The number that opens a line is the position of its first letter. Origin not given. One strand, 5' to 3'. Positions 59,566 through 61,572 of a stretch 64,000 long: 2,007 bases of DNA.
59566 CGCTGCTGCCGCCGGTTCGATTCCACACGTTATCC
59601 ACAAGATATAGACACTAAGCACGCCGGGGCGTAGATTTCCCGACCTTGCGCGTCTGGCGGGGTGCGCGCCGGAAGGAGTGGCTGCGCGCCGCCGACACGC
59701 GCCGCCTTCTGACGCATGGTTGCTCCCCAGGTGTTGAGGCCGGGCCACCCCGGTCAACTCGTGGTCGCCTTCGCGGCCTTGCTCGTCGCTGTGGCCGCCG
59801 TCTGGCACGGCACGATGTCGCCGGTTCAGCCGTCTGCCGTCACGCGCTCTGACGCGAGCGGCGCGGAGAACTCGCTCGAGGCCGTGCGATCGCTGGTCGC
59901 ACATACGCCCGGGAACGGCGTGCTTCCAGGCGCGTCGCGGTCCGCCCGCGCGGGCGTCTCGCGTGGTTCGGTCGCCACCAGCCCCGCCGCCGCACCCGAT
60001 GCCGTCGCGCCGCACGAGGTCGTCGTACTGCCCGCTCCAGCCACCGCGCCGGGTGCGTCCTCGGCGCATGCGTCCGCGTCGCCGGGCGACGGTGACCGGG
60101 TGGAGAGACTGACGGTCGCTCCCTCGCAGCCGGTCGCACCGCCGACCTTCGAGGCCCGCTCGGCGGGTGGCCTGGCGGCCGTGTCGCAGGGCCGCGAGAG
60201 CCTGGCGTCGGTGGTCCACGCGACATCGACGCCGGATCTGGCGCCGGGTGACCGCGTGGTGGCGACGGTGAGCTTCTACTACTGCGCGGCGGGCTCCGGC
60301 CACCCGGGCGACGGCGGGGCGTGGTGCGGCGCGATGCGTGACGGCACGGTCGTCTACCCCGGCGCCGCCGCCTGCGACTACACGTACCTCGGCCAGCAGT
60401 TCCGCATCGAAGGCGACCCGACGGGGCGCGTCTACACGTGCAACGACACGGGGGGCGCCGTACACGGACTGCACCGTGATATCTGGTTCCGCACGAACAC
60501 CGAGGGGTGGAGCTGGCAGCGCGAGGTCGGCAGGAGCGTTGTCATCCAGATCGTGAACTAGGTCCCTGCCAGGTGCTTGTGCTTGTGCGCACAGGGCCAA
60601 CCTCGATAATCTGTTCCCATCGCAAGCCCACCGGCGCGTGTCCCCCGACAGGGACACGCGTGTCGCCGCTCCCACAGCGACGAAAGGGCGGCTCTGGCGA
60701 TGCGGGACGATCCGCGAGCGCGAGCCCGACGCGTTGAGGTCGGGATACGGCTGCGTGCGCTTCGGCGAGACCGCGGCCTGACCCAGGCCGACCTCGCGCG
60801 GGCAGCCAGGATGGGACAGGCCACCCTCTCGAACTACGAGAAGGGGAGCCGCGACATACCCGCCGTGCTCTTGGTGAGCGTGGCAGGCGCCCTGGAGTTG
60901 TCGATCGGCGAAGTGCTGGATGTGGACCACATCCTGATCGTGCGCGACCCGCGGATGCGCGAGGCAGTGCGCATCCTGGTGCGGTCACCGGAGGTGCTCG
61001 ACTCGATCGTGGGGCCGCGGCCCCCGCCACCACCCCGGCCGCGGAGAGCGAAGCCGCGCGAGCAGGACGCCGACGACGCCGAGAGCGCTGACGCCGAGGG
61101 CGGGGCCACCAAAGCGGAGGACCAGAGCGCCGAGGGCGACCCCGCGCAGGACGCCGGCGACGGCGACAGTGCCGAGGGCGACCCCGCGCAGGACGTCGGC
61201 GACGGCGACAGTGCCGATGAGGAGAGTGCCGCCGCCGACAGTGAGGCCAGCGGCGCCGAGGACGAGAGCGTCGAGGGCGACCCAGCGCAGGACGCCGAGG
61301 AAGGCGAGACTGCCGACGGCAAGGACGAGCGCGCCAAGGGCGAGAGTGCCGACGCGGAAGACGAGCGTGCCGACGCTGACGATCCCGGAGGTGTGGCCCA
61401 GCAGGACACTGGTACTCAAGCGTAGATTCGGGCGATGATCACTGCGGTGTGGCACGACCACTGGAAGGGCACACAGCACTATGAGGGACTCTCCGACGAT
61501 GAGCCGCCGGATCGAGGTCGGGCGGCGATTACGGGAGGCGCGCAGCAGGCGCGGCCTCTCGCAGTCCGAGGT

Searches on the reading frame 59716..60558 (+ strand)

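Call 85: search_protein_families(library=pfam, proteins=[window:59716-60558:+], max_evalue=0.01)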
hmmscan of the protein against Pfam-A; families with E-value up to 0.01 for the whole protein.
window:59716-60558:+ (281 aa): 1 family
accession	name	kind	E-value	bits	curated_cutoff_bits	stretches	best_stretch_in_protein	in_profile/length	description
PF06725.17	3D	-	0.00081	20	23.8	1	222-263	9-54/72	3D domain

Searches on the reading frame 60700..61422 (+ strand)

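Call 85: search_protein_families(library=pfam, proteins=[window:60700-61422:+], max_evalue=0.01)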
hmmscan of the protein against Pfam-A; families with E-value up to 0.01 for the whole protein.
window:60700-61422:+ (241 aa): 4 families
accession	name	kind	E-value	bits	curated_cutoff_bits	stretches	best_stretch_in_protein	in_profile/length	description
PF13560.12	HTH_31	-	1.5e-11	44.9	27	1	13-66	1-55/64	Helix-turn-helix domain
PF01381.28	HTH_3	-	4.6e-11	43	23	1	18-71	1-54/55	Helix-turn-helix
PF12844.13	HTH_19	-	5.8e-08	33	30.2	1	15-73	1-59/64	Helix-turn-helix domain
PF13443.12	HTH_26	-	5.5e-06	27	22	1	17-75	1-60/63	Cro/C1-type HTH DNA-binding domain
